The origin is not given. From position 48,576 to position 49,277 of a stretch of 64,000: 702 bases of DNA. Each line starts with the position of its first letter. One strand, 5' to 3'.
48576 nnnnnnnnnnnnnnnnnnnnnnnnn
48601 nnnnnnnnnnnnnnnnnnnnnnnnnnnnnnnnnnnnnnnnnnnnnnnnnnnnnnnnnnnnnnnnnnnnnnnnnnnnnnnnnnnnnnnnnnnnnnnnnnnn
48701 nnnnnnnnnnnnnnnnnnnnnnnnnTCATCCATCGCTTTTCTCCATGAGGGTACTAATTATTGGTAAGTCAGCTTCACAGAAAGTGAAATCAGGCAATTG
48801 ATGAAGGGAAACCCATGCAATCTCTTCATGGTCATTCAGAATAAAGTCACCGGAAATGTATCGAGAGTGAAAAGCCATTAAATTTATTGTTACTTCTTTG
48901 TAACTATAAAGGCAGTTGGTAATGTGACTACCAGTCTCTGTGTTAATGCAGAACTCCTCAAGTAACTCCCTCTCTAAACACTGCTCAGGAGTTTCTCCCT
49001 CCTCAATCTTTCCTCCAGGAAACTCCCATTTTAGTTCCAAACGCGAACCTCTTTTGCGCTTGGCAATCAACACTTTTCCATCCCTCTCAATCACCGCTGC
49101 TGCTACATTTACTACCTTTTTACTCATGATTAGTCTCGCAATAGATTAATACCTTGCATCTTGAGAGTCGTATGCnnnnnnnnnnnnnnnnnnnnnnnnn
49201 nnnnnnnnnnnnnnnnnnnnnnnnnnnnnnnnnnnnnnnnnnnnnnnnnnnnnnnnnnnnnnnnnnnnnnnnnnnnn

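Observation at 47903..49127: SRA-HNH (McrA/ScoMcrA-like) type IV restriction endonuclease translationally coupled to a NUDIX hydrolase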

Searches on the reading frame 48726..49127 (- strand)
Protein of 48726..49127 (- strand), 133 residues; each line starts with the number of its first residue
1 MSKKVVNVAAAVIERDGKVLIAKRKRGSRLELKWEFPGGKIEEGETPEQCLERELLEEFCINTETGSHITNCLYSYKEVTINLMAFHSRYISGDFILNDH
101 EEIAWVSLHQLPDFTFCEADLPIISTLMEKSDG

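Call 3: search_protein_families(library=pfam, proteins=[window:48726-49127:-], max_evalue=1)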
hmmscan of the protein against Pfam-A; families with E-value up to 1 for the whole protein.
window:48726-49127:- (133 aa): 5 families
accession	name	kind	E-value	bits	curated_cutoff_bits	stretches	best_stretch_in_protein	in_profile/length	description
PF00293.34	NUDIX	-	2.1e-19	70.3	21.1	1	5-123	3-130/134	NUDIX domain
PF14815.12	NUDIX_4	-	3.7e-16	59.4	35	1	10-124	3-111/113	NUDIX domain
PF22327.2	Nudt16-like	-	0.0027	18.1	27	1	36-84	37-87/161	U8 snoRNA-decapping enzyme-like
PF13869.12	NUDIX_2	-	0.082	12.7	27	1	33-71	69-109/188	Nucleotide hydrolase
PF18892.5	DUF5651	-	0.11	12.8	27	1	47-76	25-53/53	Family of unknown function (DUF5651)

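Call 4: search_protein_families(library=ncbifam, proteins=[window:48726-49127:-], max_evalue=1)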
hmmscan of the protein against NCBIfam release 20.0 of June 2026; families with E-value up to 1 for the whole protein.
window:48726-49127:- (133 aa): 26 families (the best 25 are shown)
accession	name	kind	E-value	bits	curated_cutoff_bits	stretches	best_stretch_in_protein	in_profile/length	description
NF006530.0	PRK08999.1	equivalog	1.9e-30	106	245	1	2-127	2-128/315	Nudix family hydrolase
TIGR00586.1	mutt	equivalog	3e-27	95.2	97.9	1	3-127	2-127/129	8-oxo-dGTP diphosphatase MutT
NF007834.0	PRK10546.1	equivalog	3.2e-27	95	156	1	4-131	2-129/135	pyrimidine (deoxy)nucleoside triphosphate diphosphatase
NF008044.0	PRK10776.1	equivalog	3.4e-23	81.9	148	1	4-129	2-128/130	8-oxo-dGTP diphosphatase MutT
NF001938.0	PRK00714.1-5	equivalog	2.6e-09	36.7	116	1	7-65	15-78/172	RNA pyrophosphohydrolase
NF001936.0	PRK00714.1-3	equivalog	3.4e-08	33.5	118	1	6-62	8-65/155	RNA pyrophosphohydrolase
NF001934.0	PRK00714.1-1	equivalog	3.4e-08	33.1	241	1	6-65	9-64/176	RNA pyrophosphohydrolase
NF001937.0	PRK00714.1-4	equivalog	4.6e-08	32.9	139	1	6-67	9-66/161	RNA pyrophosphohydrolase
NF001299.0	PRK00241.1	equivalog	1.1e-07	31.6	158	1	12-113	141-240/263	NAD(+) diphosphatase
TIGR02705.1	nudix_YtkD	equivalog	5.2e-07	29.3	154.4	1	22-73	41-80/156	RNA deprotection pyrophosphohydrolase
NF052459.1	OxoGTPPhMutT1Mycb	equivalog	6.9e-07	28.6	475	1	33-109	30-107/292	8-oxo-(d)GTP phosphatase MutT1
NF001935.0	PRK00714.1-2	equivalog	8.4e-07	28.6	259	1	7-64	10-63/183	RNA pyrophosphohydrolase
NF012016.0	PRK15472.1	equivalog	4.8e-05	23.1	95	1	8-60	6-59/141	nucleoside triphosphatase NudI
NF003785.0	PRK05379.1-1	equivalog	0.00045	19.5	418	1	4-63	202-259/347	bifunctional nicotinamide-nucleotide adenylyltransferase/Nudix hydroxylase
NF006961.0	PRK09438.1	equivalog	0.00067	19.1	103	1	5-91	8-90/151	dihydroneopterin triphosphate diphosphatase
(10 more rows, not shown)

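Call 5: search_protein_families(library=padloc, proteins=[window:48726-49127:-], max_evalue=1)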
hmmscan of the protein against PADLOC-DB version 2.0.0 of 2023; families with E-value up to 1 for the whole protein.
window:48726-49127:- (133 aa): 1 family
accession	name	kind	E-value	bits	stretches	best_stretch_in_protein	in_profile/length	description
PDLC04899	PDC-S07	-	8e-47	156.3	1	3-130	4-131/135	-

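Call 7: search_solved_structures(query=window:48726-49127:-, max_evalue=0.001)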
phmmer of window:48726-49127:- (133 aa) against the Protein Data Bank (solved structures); distinct sequences matched with E-value up to 0.001: 63 (the best 60 are shown).
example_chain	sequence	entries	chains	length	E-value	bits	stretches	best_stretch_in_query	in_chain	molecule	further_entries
3ees_A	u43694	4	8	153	6.5e-21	77.9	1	7-125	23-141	Probable pyrophosphohydrolase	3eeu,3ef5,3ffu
3r03_A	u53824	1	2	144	2.9e-20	75.8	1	8-129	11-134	NUDIX hydrolase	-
5x1x_A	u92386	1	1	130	6e-20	74.8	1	3-129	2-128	Mutator mutT protein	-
2rrk_A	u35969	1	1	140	7.1e-20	74.6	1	2-128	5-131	CTP pyrophosphohydrolase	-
3gwy_A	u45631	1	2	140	1.6e-18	70.2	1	1-130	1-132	Putative CTP pyrophosphohydrolase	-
3hhj_A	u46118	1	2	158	1.1e-17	67.5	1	5-127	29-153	Mutator mutT protein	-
7syc_A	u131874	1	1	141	1.1e-12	51.3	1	5-129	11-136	7,8-dihydro-8-oxoguanine-triphosphatase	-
5zrc_A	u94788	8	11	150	7.3e-12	48.6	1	2-126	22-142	Putative mutator protein MutT2/NUDIX hydrolase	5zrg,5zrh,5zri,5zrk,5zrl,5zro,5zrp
1mut_A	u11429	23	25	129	2.8e-11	46.8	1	6-127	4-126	NUCLEOSIDE TRIPHOSPHATE PYROPHOSPHOHYDROLASE | Mutator mutT protein | 7,8-dihydro-8-oxoguanine-triphosphatase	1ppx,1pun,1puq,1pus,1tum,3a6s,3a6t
4v14_A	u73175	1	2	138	2.3e-10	43.8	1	6-127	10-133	MUTATOR MUTT PROTEIN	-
3grn_A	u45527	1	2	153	4.6e-09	39.6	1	5-111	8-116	MutT related protein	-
5otn_A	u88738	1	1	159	1e-08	38.5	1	11-118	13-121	Nudix (Nucleoside diphosphate linked moiety X)-type motif 1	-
5hzx_A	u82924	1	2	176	1.3e-08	38.1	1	11-118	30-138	Nudix (Nucleoside diphosphate linked moiety X)-type motif 1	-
5mze_A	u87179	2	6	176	1.4e-06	31.6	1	14-115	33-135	7,8-dihydro-8-oxoguanine triphosphatase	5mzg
6ehh_A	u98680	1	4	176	1.4e-06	31.6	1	14-115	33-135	7,8-dihydro-8-oxoguanine triphosphatase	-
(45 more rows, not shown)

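Call 8: search_protein_families(library=phrogs, proteins=[window:48726-49127:-], max_evalue=0.1)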
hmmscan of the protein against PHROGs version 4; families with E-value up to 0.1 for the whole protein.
window:48726-49127:- (133 aa): 7 families
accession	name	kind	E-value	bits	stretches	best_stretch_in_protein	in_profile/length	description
phrog_1198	-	other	1.4e-21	78.4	1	7-120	38-159/253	MutT/NUDIX hydrolase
phrog_19657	-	other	3.5e-10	41.1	1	29-69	56-96/176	nudix hydrolase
phrog_15528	-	head and packaging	1.4e-09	38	1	6-80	522-591/794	portal protein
phrog_6216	-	unknown function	1.6e-07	31.4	1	8-113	4-100/545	-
phrog_1185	-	other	8.2e-07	29.7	1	6-61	148-208/301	nudix hydrolase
phrog_10313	-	other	0.0013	19.5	1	20-68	30-74/159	nudix hydrolase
phrog_25541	-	unknown function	0.089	13.3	0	11-62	79-126/210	-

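Call 43: find_homologous_proteins(query=window:48726-49127:-, max_evalue=0.001)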
Query window:48726-49127:- (133 aa): 2126 proteins with E <= 0.001 among 2137 candidates; the best 120 are listed.
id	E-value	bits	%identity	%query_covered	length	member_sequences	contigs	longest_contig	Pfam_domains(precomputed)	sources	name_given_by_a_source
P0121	8.3e-84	296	100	100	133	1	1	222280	PF00293.35,PF14815.13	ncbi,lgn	-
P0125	3.2e-54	200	71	97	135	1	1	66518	PF00293.35,PF14815.13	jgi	jgi:8-oxo-dGTP diphosphatase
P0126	3.7e-47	177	63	96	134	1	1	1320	PF00293.35,PF14815.13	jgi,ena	jgi:8-oxo-dGTP diphosphatase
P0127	4.6e-47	177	63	92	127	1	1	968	PF00293.35,PF14815.13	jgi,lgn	-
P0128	1.3e-40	156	56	95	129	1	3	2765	PF22327.3,PF00293.35,PF14815.13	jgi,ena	-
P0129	2.3e-39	152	55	95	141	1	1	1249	PF00293.35,PF14815.13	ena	-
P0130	2.8e-39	152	56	93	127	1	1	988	PF00293.35,PF14815.13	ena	-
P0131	2.9e-39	152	56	95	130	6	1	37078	PF00293.35,PF14815.13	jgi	jgi:8-oxo-dGTP diphosphatase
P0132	6.6e-39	151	60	95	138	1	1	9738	PF00293.35,PF14815.13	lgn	-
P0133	7.3e-39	151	57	91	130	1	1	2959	PF00293.35,PF14815.13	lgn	-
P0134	1.1e-38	150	52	97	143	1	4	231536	PF00293.35,PF14815.13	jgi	jgi:8-oxo-dGTP diphosphatase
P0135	2.0e-38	149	56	94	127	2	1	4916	PF00293.35,PF14815.13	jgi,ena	-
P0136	2.7e-38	149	58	93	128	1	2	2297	PF00293.35,PF14815.13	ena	-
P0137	3.6e-38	148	52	93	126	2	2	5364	PF00293.35,PF14815.13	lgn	-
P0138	4.4e-38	148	52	98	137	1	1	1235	PF00293.35,PF14815.13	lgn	-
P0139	1.0e-37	147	51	94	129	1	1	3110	PF00293.35,PF14815.13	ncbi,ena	-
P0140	1.5e-37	146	58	90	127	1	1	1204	PF00293.35,PF14815.13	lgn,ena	-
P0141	1.5e-37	146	61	94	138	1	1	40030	PF00293.35,PF14815.13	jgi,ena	-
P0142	1.6e-37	146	55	93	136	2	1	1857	PF00293.35,PF14815.13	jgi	jgi:8-oxo-dGTP diphosphatase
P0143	3.2e-37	145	56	94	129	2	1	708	PF00293.35,PF14815.13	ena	-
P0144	3.5e-37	145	57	90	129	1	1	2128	PF00293.35,PF14815.13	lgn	-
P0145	4.4e-37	145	50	92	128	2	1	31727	PF00293.35,PF14815.13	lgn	-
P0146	4.8e-37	145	54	95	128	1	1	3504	PF00293.35,PF14815.13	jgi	jgi:mutator protein MutT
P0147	5.4e-37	145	55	91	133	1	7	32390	PF00293.35,PF14815.13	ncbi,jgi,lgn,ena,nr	ncbi:MAG: NUDIX hydrolase [Candidatus Melainabacteria bacterium GWF2_32_7]|nr:MAG: NUDIX hydrolase [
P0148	6.5e-37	144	50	92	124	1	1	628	PF00293.35,PF14815.13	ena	-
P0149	7.0e-37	144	51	95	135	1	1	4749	PF00293.35,PF14815.13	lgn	-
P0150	8.2e-37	144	52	93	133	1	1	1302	PF00293.35,PF14815.13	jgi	-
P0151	1.4e-36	143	55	92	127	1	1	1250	PF00293.35,PF14815.13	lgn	-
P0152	1.5e-36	143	54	92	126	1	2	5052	PF00293.35,PF14815.13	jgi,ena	-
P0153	1.5e-36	143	56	92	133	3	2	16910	PF00293.35,PF14815.13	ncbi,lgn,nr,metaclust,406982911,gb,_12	ncbi:MAG: hypothetical protein ACD_20C00098G0011 [uncultured bacterium]|nr:MAG: hypothetical protein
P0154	1.9e-36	143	53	95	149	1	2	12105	PF00293.35,PF14815.13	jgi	jgi:8-oxo-dGTP diphosphatase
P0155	3.2e-36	142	54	94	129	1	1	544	PF00293.35,PF14815.13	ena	-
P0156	3.9e-36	142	53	92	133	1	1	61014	PF00293.35,PF14815.13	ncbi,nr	ncbi:MAG: (deoxy)nucleoside triphosphate pyrophosphohydrolase [Candidatus Yanofskybacteria bacterium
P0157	4.8e-36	141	51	90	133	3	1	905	PF00293.35,PF14815.13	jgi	jgi:8-oxo-dGTP diphosphatase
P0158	5.7e-36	141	53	92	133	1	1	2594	PF00293.35,PF14815.13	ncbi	-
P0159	7.0e-36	141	50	94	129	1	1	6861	PF00293.35,PF14815.13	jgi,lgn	jgi:8-oxo-dGTP diphosphatase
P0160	1.0e-35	140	55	98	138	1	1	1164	PF00293.35,PF14815.13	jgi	jgi:8-oxo-dGTP diphosphatase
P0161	1.1e-35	140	50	95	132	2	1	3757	PF00293.35,PF14815.13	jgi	-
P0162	1.1e-35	140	50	95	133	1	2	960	PF00293.35,PF14815.13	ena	-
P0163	1.2e-35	140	57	93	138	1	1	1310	PF00293.35,PF14815.13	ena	-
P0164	1.4e-35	140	57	92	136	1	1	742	PF22327.3,PF00293.35,PF14815.13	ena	-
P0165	1.5e-35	140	52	96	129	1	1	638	PF00293.35,PF14815.13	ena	-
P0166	1.6e-35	140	57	93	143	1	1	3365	PF00293.35,PF14815.13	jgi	jgi:8-oxo-dGTP diphosphatase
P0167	1.7e-35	140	53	96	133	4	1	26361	PF22327.3,PF00293.35,PF14815.13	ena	-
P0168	2.0e-35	140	52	93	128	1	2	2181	PF00293.35,PF14815.13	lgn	-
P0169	2.4e-35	139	50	91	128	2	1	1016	PF00293.35,PF14815.13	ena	-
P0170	2.5e-35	139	52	97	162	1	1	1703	PF22327.3,PF00293.35,PF14815.13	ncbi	-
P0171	2.9e-35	139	52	90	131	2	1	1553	PF00293.35,PF14815.13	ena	-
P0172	5.2e-35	138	53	92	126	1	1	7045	PF00293.35,PF14815.13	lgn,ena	-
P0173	5.3e-35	138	52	96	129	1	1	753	PF22327.3,PF00293.35,PF14815.13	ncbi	-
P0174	5.6e-35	138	53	96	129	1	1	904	PF00293.35,PF14815.13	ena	-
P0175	6.4e-35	138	53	92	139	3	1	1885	PF00293.35,PF14815.13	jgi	-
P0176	6.5e-35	138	51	94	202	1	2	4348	PF01396.25,PF00293.35,PF14815.13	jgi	jgi:8-oxo-dGTP diphosphatase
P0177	6.8e-35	138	52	93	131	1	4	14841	PF00293.35,PF14815.13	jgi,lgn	jgi:8-oxo-dGTP diphosphatase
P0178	8.7e-35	137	54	95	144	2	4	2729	PF00293.35,PF14815.13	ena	-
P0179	8.7e-35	137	53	92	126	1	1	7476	PF00293.35,PF14815.13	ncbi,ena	-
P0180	9.6e-35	137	51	92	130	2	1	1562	PF00293.35,PF14815.13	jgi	jgi:8-oxo-dGTP diphosphatase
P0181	1.2e-34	137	54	92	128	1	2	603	PF00293.35,PF14815.13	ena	-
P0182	1.3e-34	137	52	93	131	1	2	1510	PF00293.35,PF14815.13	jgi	jgi:8-oxo-dGTP diphosphatase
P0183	1.5e-34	137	52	93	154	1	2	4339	PF00293.35,PF14815.13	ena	-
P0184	1.7e-34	136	52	93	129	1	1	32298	PF00293.35,PF14815.13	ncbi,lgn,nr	ncbi:MAG: (deoxy)nucleoside triphosphate pyrophosphohydrolase [bacterium]|nr:(deoxy)nucleoside triph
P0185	1.8e-34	136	52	93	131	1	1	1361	PF00293.35,PF14815.13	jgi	jgi:8-oxo-dGTP diphosphatase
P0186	1.9e-34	136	49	95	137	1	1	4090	PF00293.35,PF14815.13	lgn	-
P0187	2.5e-34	136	52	93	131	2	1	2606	PF00293.35,PF14815.13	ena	-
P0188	3.6e-34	135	52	93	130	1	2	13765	PF22327.3,PF00293.35,PF14815.13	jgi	jgi:8-oxo-dGTP diphosphatase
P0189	3.6e-34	135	52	93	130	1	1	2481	PF22327.3,PF00293.35,PF14815.13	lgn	-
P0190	3.8e-34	135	53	87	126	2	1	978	PF00293.35,PF14815.13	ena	-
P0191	3.9e-34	135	55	95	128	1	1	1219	PF00293.35,PF14815.13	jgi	jgi:8-oxo-dGTP diphosphatase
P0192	4.0e-34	135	53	95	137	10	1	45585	PF00293.35,PF14815.13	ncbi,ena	-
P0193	5.3e-34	135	49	96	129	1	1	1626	PF00293.35,PF14815.13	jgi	-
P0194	5.9e-34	135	51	90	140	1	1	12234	PF00293.35,PF14815.13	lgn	-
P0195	7.5e-34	134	52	93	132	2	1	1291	PF00293.35,PF14815.13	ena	-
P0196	7.7e-34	134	57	93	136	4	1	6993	PF00293.35,PF14815.13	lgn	-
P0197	8.0e-34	134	52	92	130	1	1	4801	PF00293.35,PF14815.13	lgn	-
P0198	8.1e-34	134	52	93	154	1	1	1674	PF00293.35,PF14815.13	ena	-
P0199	9.6e-34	134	53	92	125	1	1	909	PF00293.35,PF14815.13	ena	-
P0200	9.9e-34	134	48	95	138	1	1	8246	PF00293.35,PF14815.13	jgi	jgi:8-oxo-dGTP diphosphatase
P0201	1.0e-33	134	52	92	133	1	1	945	PF00293.35,PF14815.13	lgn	-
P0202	1.0e-33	134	49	92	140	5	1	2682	PF00293.35,PF14815.13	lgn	-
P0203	1.1e-33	134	52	94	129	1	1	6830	PF00293.35,PF14815.13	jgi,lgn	-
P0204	1.2e-33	134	49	94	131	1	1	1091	PF00293.35,PF14815.13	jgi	jgi:8-oxo-dGTP diphosphatase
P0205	1.2e-33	134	50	92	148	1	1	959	PF00293.35,PF14815.13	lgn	-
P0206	1.2e-33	134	52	93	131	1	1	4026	PF00293.35,PF14815.13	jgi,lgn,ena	-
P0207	1.3e-33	134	53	92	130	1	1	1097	PF00293.35,PF14815.13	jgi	jgi:8-oxo-dGTP diphosphatase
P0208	1.6e-33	133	48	94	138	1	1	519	PF00293.35,PF14815.13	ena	-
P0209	1.6e-33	133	50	93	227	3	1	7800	PF00293.35,PF14815.13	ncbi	-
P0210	1.7e-33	133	49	95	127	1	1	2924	PF00293.35,PF14815.13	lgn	-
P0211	2.0e-33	133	51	94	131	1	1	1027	PF00293.35,PF14815.13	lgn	-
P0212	2.0e-33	133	52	93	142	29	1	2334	PF00293.35,PF14815.13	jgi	-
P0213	2.0e-33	133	54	89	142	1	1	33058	PF00293.35,PF14815.13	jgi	jgi:8-oxo-dGTP diphosphatase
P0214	2.1e-33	133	48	99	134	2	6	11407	PF00293.35,PF14815.13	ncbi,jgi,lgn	-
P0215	2.3e-33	133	51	93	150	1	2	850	PF00293.35,PF14815.13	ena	-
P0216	2.3e-33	133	51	92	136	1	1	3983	PF00293.35,PF14815.13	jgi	jgi:8-oxo-dGTP diphosphatase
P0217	2.4e-33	133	52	91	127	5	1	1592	PF00293.35,PF14815.13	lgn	-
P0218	2.4e-33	133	50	95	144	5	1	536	PF00293.35,PF14815.13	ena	-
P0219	2.4e-33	133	52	95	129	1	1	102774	PF00293.35,PF14815.13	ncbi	-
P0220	2.8e-33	133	46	95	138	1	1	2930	PF00293.35,PF14815.13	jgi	-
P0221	3.3e-33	132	50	92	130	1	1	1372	PF00293.35,PF14815.13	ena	-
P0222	3.4e-33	132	50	98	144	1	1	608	PF00293.35,PF14815.13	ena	-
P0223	3.7e-33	132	50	92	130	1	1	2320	PF00293.35,PF14815.13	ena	-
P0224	3.7e-33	132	47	94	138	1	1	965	PF00293.35,PF14815.13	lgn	-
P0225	4.2e-33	132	46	98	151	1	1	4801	PF00293.35,PF14815.13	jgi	jgi:8-oxo-dGTP diphosphatase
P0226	4.5e-33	132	54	92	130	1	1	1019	PF00293.35,PF14815.13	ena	-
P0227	4.6e-33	132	48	96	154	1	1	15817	PF00293.35,PF14815.13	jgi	jgi:8-oxo-dGTP diphosphatase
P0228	4.7e-33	132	51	93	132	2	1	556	PF00293.35,PF14815.13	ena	-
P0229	4.9e-33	132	48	96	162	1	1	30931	PF22327.3,PF00293.35,PF14815.13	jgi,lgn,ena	-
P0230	4.9e-33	132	49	93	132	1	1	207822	PF00293.35,PF14815.13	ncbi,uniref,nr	ncbi:NUDIX hydrolase [Dictyobacter vulcani]|uniref:8-oxo-dGTP diphosphatase n=1 Tax=Dictyobacter vul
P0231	4.9e-33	132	50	94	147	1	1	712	PF00293.35,PF14815.13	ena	-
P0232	5.1e-33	132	50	96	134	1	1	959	PF00293.35,PF14815.13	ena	-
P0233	5.5e-33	132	51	90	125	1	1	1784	PF00293.35,PF14815.13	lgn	-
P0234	6.0e-33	131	52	96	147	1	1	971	PF22327.3,PF00293.35,PF14815.13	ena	-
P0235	6.4e-33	131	54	92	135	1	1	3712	PF00293.35,PF14815.13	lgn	-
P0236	6.5e-33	131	50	91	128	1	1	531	PF00293.35,PF14815.13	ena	-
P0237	8.2e-33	131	51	94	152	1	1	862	PF22327.3,PF00293.35,PF14815.13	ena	-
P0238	8.4e-33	131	50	97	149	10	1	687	PF22327.3,PF00293.35,PF14815.13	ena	-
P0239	8.6e-33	131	56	92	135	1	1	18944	PF00293.35,PF14815.13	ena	-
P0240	9.5e-33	131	50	98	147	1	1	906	PF22327.3,PF00293.35,PF14815.13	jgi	jgi:8-oxo-dGTP diphosphatase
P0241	1.0e-32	131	45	99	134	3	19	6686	PF00293.35,PF14815.13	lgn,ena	-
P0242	1.1e-32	131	47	94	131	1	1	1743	PF00293.35,PF14815.13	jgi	-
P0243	1.2e-32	131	49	97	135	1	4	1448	PF00293.35,PF14815.13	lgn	-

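Call 44: find_encoding_contigs(protein=P0125, flank=4000, max_places=1)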
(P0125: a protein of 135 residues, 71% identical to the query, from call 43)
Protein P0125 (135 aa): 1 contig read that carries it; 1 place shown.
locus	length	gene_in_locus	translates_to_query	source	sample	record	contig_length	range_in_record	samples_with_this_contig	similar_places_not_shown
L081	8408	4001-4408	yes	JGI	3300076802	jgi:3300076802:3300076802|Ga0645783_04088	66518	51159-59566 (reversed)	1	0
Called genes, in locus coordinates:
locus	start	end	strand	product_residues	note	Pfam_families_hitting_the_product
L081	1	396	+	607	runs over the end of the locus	PF03235:GmrSD_N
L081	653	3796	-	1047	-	PF25794:SACS, PF13020:NOV_C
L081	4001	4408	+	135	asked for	PF00293:NUDIX, PF14815:NUDIX_4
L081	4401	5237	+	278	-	PF26348:SRA_ScoMcrA, PF01844:HNH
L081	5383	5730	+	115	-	PF12643:MazG-like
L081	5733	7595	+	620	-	PF04851:ResIII (faint), PF09848:SLFN-g3_helicase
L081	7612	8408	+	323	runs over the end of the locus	PF01555:N6_N4_Mtase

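Call 45: find_encoding_contigs(protein=P0134, flank=4000, max_places=1)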
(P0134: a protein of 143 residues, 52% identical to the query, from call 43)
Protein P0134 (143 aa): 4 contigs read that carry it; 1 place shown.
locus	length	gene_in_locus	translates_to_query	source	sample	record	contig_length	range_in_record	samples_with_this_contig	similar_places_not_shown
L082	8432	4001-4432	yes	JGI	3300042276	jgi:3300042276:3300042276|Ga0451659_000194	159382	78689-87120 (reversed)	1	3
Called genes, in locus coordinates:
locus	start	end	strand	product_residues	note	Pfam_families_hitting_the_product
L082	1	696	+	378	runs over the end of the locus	-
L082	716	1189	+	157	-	PF02590:SPOUT_MTase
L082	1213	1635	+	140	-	PF09148:DUF1934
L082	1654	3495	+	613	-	PF03485:Arg_tRNA_synt_N, PF00750:tRNA-synt_1d, PF05746:DALR_1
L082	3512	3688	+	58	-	-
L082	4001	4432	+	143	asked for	PF00293:NUDIX, PF14815:NUDIX_4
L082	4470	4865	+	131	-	-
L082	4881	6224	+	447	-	PF00875:DNA_photolyase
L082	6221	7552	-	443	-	-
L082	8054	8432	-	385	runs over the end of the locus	PF08486:SpoIID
